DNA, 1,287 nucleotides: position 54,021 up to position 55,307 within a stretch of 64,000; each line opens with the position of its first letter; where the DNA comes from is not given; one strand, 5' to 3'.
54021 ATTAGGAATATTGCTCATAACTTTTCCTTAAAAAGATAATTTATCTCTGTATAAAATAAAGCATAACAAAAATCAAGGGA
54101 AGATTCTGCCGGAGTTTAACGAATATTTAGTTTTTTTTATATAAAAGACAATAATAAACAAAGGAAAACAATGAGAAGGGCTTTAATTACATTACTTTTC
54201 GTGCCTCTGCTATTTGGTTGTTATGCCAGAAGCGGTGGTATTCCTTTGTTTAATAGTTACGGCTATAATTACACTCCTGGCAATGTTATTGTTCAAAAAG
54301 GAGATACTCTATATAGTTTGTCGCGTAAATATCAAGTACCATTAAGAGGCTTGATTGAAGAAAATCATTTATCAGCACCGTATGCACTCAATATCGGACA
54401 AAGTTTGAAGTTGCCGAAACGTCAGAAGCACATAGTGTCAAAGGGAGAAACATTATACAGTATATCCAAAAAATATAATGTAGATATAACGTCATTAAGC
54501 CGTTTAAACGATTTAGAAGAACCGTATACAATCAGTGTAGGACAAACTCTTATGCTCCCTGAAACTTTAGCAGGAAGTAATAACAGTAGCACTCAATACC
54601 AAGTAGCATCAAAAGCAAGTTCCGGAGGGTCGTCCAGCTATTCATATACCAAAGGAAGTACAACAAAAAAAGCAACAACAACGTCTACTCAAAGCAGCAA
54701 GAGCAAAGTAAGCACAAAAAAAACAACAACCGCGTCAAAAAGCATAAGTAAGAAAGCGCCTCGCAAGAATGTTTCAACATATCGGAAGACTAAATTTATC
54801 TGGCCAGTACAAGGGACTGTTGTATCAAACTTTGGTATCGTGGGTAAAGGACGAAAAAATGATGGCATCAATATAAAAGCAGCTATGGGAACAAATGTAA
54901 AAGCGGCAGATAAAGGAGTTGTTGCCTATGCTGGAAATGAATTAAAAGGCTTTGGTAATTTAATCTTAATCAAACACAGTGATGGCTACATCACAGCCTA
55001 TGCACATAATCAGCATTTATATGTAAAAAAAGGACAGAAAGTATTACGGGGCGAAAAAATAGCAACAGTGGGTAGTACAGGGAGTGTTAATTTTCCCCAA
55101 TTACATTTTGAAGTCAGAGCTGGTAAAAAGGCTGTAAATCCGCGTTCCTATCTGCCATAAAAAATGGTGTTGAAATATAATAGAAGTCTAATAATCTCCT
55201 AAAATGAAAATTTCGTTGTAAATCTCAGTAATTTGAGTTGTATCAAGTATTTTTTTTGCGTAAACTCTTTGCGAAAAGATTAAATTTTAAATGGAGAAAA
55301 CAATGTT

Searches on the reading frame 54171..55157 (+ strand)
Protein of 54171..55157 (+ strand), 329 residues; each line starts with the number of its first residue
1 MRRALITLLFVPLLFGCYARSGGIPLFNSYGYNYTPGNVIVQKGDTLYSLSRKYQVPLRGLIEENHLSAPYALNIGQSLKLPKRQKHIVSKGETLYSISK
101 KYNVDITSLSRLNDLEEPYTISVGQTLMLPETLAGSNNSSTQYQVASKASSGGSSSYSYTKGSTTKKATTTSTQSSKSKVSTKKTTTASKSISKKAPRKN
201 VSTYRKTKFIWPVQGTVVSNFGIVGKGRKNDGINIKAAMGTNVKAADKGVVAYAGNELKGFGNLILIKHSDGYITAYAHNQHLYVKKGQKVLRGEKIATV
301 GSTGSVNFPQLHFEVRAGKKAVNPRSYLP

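Call 68: search_protein_families(library=pfam, proteins=[window:54171-55157:+], max_evalue=0.01)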
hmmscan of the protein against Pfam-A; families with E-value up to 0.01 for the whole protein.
window:54171-55157:+ (329 aa): 4 families
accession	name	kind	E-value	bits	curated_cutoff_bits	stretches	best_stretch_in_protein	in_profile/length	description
PF01551.29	Peptidase_M23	-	3.8e-31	107.6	28.7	1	229-324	2-96/96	Peptidase family M23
PF01476.26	LysM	-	8.6e-26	90.1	20.9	2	40-82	2-43/43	LysM domain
PF23473.1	LysM3_LYK4_5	-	0.00022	21.7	29.3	0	88-121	6-38/48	LYK4/5 LysM3 domain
PF13533.13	Biotin_lipoyl_2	-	0.0036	17.6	29.8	0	283-299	14-30/32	Biotin-lipoyl like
